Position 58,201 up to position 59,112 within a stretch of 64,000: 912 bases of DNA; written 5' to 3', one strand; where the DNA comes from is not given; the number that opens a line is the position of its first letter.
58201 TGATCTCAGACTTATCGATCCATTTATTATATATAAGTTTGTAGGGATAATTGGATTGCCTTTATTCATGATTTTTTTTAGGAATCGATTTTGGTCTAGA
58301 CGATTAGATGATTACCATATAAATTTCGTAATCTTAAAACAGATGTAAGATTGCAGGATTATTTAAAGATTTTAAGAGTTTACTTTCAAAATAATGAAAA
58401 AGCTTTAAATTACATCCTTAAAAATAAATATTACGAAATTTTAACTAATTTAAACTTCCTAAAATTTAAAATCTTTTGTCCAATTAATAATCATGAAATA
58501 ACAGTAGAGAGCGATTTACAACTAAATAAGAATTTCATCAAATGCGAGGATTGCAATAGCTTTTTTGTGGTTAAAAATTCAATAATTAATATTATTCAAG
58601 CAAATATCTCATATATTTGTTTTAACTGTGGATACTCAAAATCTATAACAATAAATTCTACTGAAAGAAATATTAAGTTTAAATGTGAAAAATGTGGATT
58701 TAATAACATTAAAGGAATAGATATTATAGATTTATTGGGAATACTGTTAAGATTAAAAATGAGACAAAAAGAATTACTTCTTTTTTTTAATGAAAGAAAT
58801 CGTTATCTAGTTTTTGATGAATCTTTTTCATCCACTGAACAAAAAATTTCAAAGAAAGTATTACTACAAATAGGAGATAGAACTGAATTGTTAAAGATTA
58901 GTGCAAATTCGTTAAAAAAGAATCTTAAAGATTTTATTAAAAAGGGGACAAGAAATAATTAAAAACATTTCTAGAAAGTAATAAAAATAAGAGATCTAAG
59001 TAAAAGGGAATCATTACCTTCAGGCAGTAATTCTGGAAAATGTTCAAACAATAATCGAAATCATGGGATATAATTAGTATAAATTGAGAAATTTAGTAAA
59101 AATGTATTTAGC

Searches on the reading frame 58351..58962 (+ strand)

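Call 3: search_protein_families(library=pfam, proteins=[window:58351-58962:+], max_evalue=0.1)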
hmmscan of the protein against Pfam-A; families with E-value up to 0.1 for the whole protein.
window:58351-58962:+ (203 aa): 5 families
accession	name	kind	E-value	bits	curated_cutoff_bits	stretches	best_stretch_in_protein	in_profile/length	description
PF01155.25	HypA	-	0.04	14.4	28.9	0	74-121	57-98/112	Hydrogenase/urease nickel incorporation, metallochaperone, hypA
PF05129.18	Zn_ribbon_Elf1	-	0.051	14.1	29.8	0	42-75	24-59/79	Transcription elongation factor Elf1 like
PF13719.11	Zn_ribbon_5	-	0.054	13.7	29.3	0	63-79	3-19/37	zinc-ribbon domain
PF07282.18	Cas12f1-like_TNB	-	0.057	14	26.3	1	87-118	28-49/60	Cas12f1-like, TNB domain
PF08274.17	Zn_Ribbon_YjdM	-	0.091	13.2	30.8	0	64-95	4-27/30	PhnA Zinc-Ribbon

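Call 4: search_protein_families(library=padloc, proteins=[window:58351-58962:+], max_evalue=0.1)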
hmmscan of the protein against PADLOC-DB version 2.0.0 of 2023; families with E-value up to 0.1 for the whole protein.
window:58351-58962:+ (203 aa): 0 families

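Call 5: search_protein_families(library=ncbifam, proteins=[window:58351-58962:+], max_evalue=0.1)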
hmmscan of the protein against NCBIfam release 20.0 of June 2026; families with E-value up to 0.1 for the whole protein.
window:58351-58962:+ (203 aa): 6 families
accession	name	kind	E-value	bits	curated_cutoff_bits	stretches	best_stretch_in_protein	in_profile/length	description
NF041374.1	GDCCVxC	domain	0.015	15.5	40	0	90-116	5-31/58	GDCCVxC domain-containing (seleno)protein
TIGR00467.1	lysS_arch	equivalog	0.015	13.8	147.55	1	86-121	167-202/515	lysine--tRNA ligase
NF008757.0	PRK11788.1-5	equivalog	0.025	13.7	363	0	65-97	331-363/388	lipopolysaccharide assembly protein LapB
NF047723.1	TransFacS4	equivalog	0.032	14.7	120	1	84-117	56-88/90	transcription factor S4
TIGR01384.1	TFS_arch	equivalog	0.039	14.7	64.75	0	107-145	14-50/101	transcription factor S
TIGR02098.1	MJ0042_CXXC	domain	0.087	12.5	20.9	0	63-77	3-17/38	MJ0042-type zinc finger domain-containing protein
